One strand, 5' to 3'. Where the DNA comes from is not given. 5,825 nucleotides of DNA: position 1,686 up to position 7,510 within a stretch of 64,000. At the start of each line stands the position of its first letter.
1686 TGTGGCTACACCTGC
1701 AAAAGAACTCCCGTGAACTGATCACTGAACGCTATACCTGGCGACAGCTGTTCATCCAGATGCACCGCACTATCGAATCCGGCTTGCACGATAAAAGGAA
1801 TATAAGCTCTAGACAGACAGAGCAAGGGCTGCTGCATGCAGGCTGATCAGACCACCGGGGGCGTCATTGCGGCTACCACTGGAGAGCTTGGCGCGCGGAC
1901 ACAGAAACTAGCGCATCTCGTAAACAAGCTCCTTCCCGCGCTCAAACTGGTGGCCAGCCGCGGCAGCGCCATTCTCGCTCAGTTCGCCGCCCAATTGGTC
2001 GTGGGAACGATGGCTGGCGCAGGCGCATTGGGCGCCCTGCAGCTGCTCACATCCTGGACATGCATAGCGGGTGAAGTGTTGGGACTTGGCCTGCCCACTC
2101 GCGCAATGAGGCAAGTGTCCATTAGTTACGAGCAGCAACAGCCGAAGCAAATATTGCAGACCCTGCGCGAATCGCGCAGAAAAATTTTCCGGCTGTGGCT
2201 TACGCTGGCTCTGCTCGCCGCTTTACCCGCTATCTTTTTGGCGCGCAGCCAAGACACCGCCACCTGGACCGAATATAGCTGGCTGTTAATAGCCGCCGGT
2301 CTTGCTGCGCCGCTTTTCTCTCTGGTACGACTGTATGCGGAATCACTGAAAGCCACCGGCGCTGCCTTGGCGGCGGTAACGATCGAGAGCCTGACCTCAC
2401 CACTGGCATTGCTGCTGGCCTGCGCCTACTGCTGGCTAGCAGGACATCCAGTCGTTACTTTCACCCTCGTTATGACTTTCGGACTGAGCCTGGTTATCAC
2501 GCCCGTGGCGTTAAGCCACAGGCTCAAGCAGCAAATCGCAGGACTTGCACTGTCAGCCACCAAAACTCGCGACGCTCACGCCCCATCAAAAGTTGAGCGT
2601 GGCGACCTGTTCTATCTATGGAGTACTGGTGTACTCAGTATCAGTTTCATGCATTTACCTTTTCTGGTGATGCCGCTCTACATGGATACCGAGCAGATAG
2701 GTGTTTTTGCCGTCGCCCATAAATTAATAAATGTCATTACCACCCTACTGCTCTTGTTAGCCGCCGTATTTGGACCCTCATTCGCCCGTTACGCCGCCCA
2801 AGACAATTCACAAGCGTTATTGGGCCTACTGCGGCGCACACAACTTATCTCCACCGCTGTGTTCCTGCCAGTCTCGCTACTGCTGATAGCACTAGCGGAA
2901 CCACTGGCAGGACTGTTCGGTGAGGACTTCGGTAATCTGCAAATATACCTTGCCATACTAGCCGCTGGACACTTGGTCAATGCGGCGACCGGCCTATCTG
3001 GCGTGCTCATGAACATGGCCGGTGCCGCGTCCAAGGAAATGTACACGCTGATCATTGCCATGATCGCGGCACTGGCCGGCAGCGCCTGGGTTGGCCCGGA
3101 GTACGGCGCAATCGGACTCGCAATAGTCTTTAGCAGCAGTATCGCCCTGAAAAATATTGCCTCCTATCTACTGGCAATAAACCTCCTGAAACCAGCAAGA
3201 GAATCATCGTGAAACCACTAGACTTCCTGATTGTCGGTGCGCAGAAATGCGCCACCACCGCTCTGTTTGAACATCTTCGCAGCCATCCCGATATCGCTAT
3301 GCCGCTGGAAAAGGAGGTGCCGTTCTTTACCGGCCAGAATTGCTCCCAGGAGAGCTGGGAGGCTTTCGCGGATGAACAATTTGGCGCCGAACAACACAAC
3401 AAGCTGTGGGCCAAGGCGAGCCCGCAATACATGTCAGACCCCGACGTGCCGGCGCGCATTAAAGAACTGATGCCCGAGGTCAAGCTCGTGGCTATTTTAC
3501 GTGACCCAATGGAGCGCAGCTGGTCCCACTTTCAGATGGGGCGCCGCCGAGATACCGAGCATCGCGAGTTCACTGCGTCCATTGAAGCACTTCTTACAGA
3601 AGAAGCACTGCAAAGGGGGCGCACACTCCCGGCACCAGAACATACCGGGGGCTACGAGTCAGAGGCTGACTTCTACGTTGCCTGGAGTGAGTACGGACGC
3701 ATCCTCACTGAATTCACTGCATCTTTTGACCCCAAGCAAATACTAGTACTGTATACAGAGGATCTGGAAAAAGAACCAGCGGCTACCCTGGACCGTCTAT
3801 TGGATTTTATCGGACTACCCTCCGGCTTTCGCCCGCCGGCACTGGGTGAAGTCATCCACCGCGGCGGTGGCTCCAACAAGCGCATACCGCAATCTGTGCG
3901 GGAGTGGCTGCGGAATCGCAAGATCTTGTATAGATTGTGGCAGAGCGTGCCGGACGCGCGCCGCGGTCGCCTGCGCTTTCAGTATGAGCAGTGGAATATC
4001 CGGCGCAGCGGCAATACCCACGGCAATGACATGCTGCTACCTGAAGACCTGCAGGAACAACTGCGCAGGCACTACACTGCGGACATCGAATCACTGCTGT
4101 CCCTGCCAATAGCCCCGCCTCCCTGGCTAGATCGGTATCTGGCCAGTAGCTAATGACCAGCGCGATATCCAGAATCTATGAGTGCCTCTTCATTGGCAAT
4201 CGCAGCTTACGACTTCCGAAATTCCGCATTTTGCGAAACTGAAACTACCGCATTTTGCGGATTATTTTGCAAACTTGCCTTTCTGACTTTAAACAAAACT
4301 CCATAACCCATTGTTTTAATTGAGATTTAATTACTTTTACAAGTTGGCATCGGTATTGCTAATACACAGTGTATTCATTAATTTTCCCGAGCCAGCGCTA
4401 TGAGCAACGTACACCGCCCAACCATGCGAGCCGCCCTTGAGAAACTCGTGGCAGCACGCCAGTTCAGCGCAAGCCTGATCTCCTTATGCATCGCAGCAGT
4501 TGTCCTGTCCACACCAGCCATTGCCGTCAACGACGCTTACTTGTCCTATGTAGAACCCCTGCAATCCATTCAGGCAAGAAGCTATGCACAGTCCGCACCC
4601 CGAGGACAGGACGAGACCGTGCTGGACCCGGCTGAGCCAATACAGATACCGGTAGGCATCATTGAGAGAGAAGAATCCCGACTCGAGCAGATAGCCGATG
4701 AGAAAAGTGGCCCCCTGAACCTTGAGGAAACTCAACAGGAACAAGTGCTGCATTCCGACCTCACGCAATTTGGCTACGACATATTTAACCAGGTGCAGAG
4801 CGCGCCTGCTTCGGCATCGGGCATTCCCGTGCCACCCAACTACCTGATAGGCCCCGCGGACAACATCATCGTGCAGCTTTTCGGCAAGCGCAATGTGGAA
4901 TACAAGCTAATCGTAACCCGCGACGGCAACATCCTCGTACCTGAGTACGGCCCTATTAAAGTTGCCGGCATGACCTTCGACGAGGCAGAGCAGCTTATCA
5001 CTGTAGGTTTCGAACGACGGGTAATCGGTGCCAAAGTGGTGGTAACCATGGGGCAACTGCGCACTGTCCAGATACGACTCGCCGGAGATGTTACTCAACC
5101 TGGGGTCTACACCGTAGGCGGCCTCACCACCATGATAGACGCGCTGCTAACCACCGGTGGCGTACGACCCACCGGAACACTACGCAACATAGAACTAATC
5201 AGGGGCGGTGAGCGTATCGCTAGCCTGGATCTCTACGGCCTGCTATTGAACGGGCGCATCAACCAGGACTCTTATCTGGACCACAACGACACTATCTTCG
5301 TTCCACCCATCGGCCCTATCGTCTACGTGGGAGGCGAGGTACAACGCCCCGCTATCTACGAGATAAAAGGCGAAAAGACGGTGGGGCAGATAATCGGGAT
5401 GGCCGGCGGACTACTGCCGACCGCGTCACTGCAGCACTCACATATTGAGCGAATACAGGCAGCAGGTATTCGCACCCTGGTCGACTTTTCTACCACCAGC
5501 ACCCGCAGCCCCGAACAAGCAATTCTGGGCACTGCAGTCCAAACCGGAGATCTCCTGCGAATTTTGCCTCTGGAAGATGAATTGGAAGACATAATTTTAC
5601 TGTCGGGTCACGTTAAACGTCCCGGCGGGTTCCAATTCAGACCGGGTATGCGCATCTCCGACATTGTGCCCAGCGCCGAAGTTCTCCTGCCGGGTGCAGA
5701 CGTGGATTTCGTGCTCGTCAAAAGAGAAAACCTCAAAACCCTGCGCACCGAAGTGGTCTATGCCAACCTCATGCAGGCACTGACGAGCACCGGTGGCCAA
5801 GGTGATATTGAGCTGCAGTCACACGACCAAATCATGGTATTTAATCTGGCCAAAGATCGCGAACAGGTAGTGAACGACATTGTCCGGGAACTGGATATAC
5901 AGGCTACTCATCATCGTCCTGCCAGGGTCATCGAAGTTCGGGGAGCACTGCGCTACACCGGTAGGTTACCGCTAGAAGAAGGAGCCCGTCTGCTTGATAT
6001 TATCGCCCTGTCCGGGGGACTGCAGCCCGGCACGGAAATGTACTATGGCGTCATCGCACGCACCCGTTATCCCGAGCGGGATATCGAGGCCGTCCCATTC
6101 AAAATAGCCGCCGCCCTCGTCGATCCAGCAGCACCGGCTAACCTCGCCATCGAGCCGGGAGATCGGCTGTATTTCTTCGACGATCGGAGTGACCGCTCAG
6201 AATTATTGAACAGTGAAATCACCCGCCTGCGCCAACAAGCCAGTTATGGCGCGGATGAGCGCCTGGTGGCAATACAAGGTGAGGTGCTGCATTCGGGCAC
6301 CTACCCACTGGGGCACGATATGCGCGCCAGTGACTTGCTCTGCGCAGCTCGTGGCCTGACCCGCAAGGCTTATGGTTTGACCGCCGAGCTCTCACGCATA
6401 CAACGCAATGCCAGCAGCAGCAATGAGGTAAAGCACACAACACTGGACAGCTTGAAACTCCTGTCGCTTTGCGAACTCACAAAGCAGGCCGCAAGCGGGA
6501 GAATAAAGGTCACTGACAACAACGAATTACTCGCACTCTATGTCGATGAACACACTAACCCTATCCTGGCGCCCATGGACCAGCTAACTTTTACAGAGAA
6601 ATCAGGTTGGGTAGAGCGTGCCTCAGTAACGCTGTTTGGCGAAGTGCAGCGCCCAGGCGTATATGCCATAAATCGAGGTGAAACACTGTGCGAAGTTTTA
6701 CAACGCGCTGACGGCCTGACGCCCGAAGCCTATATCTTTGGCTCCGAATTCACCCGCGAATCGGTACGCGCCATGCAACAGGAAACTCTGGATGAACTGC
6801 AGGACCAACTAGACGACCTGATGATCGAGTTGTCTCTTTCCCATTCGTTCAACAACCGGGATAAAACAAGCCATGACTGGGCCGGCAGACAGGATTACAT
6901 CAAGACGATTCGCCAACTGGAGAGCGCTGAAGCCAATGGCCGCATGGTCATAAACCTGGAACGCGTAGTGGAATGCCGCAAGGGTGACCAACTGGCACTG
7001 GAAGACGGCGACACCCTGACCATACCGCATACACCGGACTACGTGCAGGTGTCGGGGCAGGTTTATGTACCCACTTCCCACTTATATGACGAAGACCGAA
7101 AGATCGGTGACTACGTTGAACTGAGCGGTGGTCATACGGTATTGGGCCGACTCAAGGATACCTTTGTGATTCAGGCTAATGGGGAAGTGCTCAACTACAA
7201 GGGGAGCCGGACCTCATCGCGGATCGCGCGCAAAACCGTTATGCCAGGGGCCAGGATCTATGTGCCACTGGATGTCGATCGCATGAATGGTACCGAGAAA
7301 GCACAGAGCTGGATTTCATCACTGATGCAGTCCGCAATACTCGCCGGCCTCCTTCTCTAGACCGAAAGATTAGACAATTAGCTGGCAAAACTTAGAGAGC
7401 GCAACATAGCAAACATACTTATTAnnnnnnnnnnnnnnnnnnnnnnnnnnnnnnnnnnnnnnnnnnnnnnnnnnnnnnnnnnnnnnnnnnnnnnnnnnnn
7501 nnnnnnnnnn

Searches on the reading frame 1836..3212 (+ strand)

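Call 13: search_protein_families(library=pfam, proteins=[window:1836-3212:+], max_evalue=0.001)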
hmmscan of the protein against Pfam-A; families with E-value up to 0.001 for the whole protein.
window:1836-3212:+ (458 aa): 0 families

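Call 40: search_protein_families(library=pfam, proteins=[window:1836-3212:+], max_evalue=5)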
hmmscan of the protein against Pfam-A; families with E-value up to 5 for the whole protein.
window:1836-3212:+ (458 aa): 2 families
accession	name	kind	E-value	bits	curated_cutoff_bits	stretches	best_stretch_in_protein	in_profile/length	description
PF01554.23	MatE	-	0.0011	19.1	24.9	1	268-412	10-155/161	MatE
PF12911.12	OppC_N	-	0.19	12.1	23.9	1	303-327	23-49/53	N-terminal TM domain of oligopeptide transport permease C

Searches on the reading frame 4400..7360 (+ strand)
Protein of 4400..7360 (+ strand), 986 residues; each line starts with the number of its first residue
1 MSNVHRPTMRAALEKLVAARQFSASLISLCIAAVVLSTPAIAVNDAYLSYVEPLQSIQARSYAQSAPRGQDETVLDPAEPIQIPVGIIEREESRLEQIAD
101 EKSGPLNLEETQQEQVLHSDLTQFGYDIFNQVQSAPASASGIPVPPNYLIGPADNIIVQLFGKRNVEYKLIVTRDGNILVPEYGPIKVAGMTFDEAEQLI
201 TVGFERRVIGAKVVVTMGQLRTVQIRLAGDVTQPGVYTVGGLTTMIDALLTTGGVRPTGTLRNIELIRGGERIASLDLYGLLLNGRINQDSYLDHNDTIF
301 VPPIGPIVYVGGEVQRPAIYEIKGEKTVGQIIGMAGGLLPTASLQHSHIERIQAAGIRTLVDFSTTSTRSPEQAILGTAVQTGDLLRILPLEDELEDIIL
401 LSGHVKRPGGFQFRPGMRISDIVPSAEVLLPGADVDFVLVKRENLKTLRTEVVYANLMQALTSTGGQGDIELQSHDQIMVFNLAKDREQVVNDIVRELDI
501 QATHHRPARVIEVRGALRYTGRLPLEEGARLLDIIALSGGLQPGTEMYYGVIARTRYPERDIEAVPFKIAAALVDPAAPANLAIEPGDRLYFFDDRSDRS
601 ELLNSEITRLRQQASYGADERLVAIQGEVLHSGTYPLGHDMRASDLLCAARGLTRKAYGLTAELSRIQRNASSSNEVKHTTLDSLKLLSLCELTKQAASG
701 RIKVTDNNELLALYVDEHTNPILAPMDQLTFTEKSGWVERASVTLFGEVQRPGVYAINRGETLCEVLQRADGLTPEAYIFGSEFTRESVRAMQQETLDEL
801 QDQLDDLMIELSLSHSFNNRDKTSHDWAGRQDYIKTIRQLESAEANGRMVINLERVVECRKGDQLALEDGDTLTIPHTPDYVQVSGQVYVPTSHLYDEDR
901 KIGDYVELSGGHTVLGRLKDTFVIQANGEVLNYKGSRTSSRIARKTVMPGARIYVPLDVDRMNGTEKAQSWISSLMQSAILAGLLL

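Call 3: search_protein_families(library=pfam, proteins=[window:4400-7360:+], max_evalue=0.01)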
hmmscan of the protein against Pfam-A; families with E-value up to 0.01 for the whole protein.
window:4400-7360:+ (986 aa): 3 families
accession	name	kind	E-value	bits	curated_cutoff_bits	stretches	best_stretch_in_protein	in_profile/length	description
PF10531.15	SLBB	-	3.3e-40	136.1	27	4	307-354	1-47/55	SLBB domain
PF22461.2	SLBB_2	-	6.7e-27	93.8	27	1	227-301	5-79/79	SLBB domain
PF02563.21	Poly_export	-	1.3e-15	57.7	28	1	143-217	2-76/77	Polysaccharide biosynthesis/export protein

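Call 4: search_protein_families(library=ncbifam, proteins=[window:4400-7360:+], max_evalue=0.001)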
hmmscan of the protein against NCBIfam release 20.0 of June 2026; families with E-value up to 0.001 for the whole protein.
window:4400-7360:+ (986 aa): 5 families
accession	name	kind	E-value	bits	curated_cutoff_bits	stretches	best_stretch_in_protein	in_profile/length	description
TIGR03028.1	EpsE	equivalog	2.1e-43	148.4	262.65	2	147-363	1-220/239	polysaccharide export protein EpsE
TIGR03027.2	pepcterm_export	equivalog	1.9e-26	92.8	180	1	147-302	2-165/169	XrtA/PEP-CTERM system exopolysaccharide export protein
NF011658.0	PRK15078.1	subfamily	3.7e-15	55.6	333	1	172-338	120-288/380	polysaccharide export protein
NF041843.1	EpsY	equivalog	1.5e-09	37.3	320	0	146-255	51-160/211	exopolysaccharide export protein EpsY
NF045978.1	ComEA_MAG0490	equivalog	0.00055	19.7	98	0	740-771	40-71/162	MAG0490 family ComEA-like DNA-binding protein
